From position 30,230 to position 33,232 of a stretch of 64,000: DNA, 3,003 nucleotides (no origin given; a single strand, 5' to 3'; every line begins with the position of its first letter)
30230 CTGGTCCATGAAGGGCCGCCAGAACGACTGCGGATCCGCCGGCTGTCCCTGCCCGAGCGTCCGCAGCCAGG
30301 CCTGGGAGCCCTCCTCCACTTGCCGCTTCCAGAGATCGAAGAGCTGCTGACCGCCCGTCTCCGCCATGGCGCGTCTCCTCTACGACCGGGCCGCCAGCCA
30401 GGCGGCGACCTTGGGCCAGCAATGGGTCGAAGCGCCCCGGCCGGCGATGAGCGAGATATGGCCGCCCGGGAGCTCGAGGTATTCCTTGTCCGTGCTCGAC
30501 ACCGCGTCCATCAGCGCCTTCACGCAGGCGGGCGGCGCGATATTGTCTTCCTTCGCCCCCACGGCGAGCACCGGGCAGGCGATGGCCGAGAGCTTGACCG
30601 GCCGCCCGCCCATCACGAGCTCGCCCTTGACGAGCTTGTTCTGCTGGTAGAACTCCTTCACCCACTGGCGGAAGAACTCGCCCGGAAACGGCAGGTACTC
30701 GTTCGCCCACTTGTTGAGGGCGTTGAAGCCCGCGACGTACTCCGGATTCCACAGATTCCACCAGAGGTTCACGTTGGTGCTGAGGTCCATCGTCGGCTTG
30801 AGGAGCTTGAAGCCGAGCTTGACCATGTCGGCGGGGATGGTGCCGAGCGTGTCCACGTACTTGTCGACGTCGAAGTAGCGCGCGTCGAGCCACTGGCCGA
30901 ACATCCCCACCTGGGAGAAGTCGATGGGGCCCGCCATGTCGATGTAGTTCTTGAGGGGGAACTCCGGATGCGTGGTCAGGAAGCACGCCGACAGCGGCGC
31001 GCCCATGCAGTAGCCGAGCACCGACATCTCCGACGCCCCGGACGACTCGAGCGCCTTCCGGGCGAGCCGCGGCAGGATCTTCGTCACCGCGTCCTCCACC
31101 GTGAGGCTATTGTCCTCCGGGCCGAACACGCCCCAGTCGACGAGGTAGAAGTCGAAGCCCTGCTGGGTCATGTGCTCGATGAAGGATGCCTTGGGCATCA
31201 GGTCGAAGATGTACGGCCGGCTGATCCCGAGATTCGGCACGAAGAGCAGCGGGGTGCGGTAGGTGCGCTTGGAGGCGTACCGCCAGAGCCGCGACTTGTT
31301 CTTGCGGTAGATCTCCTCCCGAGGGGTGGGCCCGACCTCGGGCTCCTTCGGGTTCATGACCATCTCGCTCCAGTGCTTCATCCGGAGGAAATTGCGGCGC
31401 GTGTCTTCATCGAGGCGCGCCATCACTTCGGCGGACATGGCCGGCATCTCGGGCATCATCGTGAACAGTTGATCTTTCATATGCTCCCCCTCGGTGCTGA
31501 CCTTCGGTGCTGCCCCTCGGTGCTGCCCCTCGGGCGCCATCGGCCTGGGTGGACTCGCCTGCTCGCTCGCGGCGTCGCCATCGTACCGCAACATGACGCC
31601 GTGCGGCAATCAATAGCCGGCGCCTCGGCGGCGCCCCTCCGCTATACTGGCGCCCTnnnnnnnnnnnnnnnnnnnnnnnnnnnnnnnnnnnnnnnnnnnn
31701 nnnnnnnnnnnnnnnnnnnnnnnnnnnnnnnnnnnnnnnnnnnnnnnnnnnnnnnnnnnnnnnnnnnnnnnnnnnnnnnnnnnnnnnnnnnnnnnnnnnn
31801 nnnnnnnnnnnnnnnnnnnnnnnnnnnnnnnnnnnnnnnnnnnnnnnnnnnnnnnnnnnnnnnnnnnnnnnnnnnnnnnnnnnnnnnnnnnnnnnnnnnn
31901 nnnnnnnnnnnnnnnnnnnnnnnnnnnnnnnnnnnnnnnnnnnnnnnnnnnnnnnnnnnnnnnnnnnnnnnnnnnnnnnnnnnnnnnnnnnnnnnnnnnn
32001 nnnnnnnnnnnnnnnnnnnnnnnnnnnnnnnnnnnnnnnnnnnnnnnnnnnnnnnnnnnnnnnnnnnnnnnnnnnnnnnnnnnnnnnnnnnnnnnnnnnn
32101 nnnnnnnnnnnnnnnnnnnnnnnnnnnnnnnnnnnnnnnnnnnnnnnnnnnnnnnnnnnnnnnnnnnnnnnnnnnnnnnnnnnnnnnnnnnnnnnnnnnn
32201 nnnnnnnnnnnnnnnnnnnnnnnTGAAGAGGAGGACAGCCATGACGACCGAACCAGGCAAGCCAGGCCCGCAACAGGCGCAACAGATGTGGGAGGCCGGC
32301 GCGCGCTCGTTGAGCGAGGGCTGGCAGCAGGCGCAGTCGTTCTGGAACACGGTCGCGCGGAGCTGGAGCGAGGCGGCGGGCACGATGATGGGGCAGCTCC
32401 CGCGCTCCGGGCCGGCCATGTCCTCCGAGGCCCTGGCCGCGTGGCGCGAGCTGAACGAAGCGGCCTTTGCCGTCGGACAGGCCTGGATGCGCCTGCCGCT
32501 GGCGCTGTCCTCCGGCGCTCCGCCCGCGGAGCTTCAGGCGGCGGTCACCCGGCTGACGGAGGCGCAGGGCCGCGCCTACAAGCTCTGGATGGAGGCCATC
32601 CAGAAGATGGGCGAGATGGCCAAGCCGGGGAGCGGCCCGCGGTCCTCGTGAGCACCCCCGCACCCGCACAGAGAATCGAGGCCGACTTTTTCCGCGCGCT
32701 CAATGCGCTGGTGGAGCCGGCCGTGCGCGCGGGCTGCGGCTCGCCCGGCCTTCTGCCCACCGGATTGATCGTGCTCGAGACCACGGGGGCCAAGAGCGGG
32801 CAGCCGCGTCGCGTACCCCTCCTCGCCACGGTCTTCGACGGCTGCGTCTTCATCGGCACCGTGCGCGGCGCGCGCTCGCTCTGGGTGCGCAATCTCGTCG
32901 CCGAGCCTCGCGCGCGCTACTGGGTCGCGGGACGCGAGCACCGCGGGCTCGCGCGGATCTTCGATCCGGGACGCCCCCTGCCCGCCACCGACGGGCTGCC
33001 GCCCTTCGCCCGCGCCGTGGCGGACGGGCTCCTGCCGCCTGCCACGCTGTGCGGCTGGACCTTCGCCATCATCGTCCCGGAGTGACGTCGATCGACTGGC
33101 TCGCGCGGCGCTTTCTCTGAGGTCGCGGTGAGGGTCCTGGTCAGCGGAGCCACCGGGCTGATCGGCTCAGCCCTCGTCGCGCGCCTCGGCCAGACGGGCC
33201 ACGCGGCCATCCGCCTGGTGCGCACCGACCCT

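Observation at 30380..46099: One GNAT subfamily, three copies, each linked to a different storage-polymer synthase (PhaC1, PhaC2, WS/DGAT)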

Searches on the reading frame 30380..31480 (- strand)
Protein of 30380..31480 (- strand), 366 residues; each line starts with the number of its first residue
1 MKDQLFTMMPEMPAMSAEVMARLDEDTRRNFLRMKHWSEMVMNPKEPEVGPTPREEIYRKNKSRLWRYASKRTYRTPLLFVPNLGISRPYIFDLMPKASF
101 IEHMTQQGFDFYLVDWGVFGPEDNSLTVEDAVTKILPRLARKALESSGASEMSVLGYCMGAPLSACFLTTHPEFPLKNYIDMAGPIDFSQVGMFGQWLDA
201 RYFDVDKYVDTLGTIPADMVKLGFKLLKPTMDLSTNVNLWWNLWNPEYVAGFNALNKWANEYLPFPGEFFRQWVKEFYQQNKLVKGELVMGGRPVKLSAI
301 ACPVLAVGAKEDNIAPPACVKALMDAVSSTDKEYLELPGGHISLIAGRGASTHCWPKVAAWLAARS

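Call 8: search_protein_families(library=pfam, proteins=[window:30380-31480:-], max_evalue=0.01)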
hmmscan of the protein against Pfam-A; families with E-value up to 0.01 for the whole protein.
window:30380-31480:- (366 aa): 5 families
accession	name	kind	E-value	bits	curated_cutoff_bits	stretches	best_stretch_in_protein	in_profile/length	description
PF00561.26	Abhydrolase_1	-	1.1e-09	38.7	25.8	1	100-345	19-242/245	alpha/beta hydrolase fold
PF06850.17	PHB_depo_C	-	1.4e-06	28.3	27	1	259-363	88-200/203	PHB de-polymerase C-terminus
PF12146.15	Hydrolase_4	-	9.5e-06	25.5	27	0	298-340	188-230/239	Serine aminopeptidase, S33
PF07167.19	PhaC_N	-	0.00034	20.8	23.7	1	50-104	118-173/173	Poly-beta-hydroxybutyrate polymerase (PhaC) N-terminus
PF11339.14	DUF3141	-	0.0019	17.3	29.7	1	253-318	249-315/582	Protein of unknown function (DUF3141)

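Call 9: search_protein_families(library=ncbifam, proteins=[window:30380-31480:-], max_evalue=0.01)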
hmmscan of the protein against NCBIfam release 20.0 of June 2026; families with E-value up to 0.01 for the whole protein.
window:30380-31480:- (366 aa): 7 families
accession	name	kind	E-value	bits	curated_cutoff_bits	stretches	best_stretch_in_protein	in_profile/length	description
TIGR01836.1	PHA_synth_III_C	subfamily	3.7e-88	295.9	365.3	1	26-365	11-350/350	class III poly(R)-hydroxyalkanoic acid synthase subunit PhaC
TIGR01838.1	PHA_synth_I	subfamily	5.9e-32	110.8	622.65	1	48-345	159-458/532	class I poly(R)-hydroxyalkanoic acid synthase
NF005898.0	PRK07868.1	equivalog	2e-18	65.5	925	1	73-363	65-359/994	acyl-CoA synthetase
TIGR01839.1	PHA_synth_II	subfamily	2.4e-10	39.1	855.4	1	58-161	196-299/560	class II poly(R)-hydroxyalkanoic acid synthase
TIGR01849.1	PHB_depoly_PhaZ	subfamily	8.9e-07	28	300.75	1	254-362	287-403/406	polyhydroxyalkanoate depolymerase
TIGR02427.1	protocat_pcaD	equivalog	0.00068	19.1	255.85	1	296-345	188-236/251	3-oxoadipate enol-lactonase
NF047920.1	lactonase_UilS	equivalog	0.0042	16.8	400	1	297-336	216-255/285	UilS family quorum-quenching N-acyl-homoserine lactonase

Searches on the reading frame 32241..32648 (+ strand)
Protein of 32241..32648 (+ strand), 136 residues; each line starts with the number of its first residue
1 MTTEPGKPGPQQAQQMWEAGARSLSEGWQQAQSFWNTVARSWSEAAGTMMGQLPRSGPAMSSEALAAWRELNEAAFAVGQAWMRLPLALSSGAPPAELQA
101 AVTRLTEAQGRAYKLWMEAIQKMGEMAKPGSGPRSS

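Call 27: search_protein_families(library=pfam, proteins=[window:32241-32648:+], max_evalue=0.01)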
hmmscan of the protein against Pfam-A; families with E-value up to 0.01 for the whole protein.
seq(136 aa): 0 families

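Call 50: search_protein_families(library=ncbifam, proteins=[window:32241-32648:+], max_evalue=0.001)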
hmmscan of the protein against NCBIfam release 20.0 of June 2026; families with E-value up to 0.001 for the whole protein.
seq(136 aa): 0 families

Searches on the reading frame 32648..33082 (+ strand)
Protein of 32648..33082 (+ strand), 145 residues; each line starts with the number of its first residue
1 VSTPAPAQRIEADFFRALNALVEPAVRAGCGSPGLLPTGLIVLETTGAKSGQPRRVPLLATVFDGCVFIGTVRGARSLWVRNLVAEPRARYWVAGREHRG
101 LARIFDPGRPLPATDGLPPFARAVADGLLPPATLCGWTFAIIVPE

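Call 27: search_protein_families(library=pfam, proteins=[window:32648-33082:+], max_evalue=0.01)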
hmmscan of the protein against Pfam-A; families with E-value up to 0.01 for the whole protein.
seq(145 aa): 1 family
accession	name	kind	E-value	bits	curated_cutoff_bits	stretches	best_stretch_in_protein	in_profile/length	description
PF04075.20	F420H2_quin_red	-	2.7e-11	44.2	22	1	39-104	24-92/130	F420H(2)-dependent quinone reductase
